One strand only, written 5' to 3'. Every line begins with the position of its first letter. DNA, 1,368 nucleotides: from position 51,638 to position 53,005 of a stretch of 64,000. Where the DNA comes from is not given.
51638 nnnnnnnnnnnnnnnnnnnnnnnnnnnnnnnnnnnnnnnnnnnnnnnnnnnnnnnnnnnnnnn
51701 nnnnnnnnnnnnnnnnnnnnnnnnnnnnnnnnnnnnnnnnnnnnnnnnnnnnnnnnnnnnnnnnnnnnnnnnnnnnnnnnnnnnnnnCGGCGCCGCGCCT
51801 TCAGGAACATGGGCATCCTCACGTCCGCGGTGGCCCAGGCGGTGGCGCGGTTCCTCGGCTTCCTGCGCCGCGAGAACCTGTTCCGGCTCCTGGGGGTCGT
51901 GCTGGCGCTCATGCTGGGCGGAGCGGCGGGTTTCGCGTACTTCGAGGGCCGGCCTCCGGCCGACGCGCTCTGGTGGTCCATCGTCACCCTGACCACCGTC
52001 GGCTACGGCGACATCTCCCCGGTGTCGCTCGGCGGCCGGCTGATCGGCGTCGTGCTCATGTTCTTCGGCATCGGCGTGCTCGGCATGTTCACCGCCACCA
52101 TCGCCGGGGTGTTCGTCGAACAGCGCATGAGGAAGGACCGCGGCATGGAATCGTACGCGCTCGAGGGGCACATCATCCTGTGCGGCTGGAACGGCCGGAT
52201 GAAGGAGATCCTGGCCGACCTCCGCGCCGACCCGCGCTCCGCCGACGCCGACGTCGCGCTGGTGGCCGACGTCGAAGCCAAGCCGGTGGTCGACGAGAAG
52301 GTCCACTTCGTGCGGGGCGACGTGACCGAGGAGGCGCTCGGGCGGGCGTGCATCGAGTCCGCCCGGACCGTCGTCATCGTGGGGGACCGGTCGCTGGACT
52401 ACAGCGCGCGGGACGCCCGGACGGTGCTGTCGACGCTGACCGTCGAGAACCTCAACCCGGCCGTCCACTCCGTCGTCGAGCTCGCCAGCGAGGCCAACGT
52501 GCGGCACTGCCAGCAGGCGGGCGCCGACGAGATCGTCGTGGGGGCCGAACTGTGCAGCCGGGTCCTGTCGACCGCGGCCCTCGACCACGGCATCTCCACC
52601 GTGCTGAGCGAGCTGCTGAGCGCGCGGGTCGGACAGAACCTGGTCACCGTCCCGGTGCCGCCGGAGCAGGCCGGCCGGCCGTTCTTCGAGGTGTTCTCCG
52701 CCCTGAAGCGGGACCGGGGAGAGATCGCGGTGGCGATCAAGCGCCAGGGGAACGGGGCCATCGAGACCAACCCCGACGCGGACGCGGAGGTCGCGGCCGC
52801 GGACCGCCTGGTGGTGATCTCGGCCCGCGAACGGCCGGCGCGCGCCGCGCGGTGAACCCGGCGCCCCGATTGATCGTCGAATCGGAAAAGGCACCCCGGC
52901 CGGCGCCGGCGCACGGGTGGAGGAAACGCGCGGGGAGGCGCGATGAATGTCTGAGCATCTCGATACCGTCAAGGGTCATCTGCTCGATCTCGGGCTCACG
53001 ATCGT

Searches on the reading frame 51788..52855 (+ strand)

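Call 64: search_protein_families(library=pfam, proteins=[window:51788-52855:+], max_evalue=0.0001)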
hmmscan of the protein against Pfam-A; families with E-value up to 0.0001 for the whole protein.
window:51788-52855:+ (355 aa): 6 families
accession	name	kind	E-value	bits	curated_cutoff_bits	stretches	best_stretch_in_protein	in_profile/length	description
PF07885.22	Ion_trans_2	-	2.9e-17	62.8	22.5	1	38-110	3-78/79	Ion channel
PF00520.37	Ion_trans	-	8.4e-09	35.4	25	1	58-115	175-239/241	Ion transport protein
PF22614.2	Slo-like_RCK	-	8.8e-09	35.5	24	1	125-229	2-118/119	Calcium-activated potassium channel slowpoke-like RCK domain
PF02254.24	TrkA_N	-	4.1e-08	34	23.8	1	129-251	1-115/116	TrkA-N domain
PF00060.32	Lig_chan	-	1.3e-05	25.5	30.8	0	59-116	45-101/146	Ligand-gated ion channel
PF06241.17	Castor_Poll_mid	-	2.8e-05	24.5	26.7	1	254-349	2-92/104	Castor and Pollux, part of voltage-gated ion channel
